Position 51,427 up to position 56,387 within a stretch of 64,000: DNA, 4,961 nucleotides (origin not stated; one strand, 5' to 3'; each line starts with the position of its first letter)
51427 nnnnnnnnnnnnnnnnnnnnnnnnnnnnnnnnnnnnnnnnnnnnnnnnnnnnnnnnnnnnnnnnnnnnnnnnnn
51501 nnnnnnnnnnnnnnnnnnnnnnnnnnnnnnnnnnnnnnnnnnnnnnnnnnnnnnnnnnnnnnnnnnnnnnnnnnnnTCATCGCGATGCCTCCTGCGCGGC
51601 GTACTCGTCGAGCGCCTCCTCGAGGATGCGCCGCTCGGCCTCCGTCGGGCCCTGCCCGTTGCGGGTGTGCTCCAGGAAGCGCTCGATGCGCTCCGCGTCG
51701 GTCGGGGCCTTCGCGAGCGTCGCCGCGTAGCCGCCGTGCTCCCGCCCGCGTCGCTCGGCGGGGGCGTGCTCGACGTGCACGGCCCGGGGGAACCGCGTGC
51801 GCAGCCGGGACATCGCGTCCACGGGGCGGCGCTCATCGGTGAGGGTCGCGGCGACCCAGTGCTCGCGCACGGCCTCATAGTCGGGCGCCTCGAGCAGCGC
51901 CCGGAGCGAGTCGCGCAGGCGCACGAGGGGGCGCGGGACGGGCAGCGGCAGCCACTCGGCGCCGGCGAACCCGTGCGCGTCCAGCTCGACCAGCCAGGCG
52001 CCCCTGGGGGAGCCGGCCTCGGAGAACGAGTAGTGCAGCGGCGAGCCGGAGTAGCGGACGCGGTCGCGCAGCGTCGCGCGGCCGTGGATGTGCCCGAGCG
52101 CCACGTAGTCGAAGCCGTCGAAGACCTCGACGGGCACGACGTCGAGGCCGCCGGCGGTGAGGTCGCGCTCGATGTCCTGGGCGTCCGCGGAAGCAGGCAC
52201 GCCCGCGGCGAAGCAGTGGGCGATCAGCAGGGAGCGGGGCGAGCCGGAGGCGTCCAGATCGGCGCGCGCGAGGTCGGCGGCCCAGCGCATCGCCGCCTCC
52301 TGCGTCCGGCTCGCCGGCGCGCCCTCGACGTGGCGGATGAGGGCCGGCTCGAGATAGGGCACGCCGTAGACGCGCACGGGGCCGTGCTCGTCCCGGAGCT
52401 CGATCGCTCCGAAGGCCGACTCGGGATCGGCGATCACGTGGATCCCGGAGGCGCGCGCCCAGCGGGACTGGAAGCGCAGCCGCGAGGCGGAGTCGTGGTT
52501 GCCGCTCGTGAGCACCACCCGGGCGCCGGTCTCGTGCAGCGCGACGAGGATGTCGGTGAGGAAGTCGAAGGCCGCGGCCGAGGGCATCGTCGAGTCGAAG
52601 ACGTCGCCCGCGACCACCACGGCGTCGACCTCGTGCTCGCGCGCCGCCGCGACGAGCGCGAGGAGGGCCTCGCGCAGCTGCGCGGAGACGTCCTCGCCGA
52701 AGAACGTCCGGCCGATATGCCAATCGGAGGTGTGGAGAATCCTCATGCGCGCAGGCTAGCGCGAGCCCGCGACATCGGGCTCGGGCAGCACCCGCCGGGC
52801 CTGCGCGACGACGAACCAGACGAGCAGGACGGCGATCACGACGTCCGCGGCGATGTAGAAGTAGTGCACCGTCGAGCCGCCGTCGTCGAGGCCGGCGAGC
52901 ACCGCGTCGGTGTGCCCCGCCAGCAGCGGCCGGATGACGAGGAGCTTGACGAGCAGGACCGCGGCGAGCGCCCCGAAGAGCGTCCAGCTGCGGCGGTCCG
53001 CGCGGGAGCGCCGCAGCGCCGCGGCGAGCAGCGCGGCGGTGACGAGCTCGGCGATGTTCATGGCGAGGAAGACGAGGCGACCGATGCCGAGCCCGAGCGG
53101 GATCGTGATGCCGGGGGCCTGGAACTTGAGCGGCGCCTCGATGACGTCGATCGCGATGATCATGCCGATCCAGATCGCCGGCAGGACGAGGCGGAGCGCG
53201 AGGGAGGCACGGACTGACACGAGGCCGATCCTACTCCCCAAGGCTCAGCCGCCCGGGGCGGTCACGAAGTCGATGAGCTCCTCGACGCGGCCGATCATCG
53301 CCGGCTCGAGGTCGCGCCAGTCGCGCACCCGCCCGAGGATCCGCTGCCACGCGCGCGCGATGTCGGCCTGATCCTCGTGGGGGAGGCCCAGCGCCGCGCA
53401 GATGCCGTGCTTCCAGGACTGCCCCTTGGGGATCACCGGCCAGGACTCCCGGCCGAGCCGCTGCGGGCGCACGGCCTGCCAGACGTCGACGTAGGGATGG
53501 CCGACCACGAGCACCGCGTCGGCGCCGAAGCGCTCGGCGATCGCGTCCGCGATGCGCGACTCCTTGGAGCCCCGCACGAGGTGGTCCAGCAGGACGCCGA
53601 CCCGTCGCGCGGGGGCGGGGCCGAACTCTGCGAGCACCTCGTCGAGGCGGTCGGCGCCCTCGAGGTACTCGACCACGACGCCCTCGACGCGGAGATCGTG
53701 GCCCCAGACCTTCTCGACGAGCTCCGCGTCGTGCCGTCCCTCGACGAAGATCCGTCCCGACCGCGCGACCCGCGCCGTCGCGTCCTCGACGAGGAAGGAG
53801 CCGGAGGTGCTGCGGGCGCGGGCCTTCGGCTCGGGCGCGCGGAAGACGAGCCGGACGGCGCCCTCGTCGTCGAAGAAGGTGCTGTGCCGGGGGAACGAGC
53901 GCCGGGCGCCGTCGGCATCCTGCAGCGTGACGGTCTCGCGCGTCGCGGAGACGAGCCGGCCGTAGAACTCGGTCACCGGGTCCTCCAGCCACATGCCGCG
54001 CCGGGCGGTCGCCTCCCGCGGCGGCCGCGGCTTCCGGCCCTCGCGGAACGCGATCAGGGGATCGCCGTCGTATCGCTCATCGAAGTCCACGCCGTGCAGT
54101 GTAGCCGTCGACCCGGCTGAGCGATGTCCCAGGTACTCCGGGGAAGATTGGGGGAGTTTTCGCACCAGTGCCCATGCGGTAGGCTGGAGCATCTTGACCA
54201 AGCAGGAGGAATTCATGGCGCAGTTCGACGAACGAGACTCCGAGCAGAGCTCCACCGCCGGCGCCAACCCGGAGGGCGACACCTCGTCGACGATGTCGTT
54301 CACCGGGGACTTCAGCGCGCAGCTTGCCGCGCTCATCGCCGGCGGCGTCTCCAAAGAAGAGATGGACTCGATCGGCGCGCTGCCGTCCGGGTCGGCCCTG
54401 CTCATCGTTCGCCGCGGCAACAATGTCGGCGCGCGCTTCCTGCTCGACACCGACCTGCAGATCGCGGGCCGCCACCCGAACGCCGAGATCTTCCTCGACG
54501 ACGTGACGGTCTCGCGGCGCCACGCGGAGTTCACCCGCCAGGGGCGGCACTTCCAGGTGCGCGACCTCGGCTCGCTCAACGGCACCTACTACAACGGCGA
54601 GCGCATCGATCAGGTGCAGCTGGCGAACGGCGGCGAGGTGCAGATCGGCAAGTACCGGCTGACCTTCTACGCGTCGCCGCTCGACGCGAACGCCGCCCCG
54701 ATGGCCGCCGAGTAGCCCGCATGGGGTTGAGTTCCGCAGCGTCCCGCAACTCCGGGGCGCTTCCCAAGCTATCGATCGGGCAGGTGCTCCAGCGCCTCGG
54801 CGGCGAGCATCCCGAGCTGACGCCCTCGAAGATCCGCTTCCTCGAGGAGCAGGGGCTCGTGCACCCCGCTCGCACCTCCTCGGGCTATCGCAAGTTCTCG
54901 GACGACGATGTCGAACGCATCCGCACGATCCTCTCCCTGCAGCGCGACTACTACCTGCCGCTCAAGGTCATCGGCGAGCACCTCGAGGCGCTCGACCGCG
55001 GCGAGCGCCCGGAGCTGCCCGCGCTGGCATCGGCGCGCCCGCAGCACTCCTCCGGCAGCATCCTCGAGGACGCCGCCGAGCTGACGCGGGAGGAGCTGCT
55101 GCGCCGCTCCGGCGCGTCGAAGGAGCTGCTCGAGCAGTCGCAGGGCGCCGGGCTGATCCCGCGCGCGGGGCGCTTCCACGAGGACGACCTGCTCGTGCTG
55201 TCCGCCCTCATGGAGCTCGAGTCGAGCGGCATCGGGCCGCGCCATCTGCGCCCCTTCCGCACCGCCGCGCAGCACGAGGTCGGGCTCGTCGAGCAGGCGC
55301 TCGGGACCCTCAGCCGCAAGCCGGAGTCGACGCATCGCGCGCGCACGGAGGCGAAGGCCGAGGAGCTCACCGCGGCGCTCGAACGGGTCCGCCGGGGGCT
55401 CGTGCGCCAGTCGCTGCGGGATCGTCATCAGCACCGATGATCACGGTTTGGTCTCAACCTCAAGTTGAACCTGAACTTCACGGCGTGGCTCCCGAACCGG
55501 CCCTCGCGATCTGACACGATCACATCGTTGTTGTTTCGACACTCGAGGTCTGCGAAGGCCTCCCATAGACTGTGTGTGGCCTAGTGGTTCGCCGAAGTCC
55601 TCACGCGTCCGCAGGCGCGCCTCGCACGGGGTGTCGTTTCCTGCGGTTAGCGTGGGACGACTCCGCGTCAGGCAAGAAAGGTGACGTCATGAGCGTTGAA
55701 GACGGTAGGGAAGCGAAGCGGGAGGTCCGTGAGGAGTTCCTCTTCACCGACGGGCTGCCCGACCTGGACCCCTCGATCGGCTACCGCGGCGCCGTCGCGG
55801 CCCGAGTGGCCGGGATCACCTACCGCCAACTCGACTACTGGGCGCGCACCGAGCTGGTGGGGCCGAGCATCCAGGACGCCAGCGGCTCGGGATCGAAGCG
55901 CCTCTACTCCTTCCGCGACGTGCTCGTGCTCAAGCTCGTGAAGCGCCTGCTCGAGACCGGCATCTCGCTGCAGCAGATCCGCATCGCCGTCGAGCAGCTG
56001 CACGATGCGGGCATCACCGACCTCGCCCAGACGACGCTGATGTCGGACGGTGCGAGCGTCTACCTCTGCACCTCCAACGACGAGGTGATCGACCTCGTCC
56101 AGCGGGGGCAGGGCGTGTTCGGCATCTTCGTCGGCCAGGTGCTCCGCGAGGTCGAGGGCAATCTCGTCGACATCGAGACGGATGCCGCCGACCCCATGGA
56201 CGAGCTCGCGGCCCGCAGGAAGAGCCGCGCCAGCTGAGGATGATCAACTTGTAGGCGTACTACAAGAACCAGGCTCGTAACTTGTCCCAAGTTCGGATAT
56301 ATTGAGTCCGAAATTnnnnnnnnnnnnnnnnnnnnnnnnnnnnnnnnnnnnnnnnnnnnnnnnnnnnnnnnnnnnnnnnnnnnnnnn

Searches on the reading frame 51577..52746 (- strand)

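Call 51: search_protein_families(library=pfam, proteins=[window:51577-52746:-])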
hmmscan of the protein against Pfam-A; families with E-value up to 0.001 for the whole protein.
window:51577-52746:- (389 aa): 3 families
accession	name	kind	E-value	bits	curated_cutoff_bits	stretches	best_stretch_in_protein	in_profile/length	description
PF00149.33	Metallophos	-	1.1e-14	55.8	21.5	1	1-222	1-190/191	Calcineurin-like phosphoesterase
PF12320.13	SbcD_C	-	3.6e-09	37.4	24.4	1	271-360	2-92/94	Type 5 capsule protein repressor C-terminal domain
PF12850.12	Metallophos_2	-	5.9e-05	23.6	27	1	1-104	1-60/154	Calcineurin-like phosphoesterase superfamily domain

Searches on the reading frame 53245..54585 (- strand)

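Call 51: search_protein_families(library=pfam, proteins=[window:53245-54585:-])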
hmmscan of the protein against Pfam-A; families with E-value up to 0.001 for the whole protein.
window:53245-54585:- (446 aa): 2 families
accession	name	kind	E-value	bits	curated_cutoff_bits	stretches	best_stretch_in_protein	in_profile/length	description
PF11296.14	DUF3097_C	-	6.8e-75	250.7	27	1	278-442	2-158/159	DUF3097, C-terminal domain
PF22845.2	DUF3097_N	-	1.4e-07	31.5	28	1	192-246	2-58/61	DUF3097, N-terminal domain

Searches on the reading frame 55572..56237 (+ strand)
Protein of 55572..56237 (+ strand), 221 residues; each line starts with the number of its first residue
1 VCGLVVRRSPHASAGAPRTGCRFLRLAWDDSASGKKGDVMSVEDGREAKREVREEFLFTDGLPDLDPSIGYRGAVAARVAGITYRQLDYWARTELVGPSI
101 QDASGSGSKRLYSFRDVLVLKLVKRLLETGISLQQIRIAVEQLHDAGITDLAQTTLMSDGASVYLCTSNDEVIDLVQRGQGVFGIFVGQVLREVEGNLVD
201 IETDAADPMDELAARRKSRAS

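Call 51: search_protein_families(library=pfam, proteins=[window:55572-56237:+])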
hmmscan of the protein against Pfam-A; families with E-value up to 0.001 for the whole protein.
window:55572-56237:+ (221 aa): 1 family
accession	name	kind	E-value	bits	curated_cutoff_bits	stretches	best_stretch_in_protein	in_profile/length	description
PF13411.12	MerR_1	-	3.4e-14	53.1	21.6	1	72-142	2-68/69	MerR HTH family regulatory protein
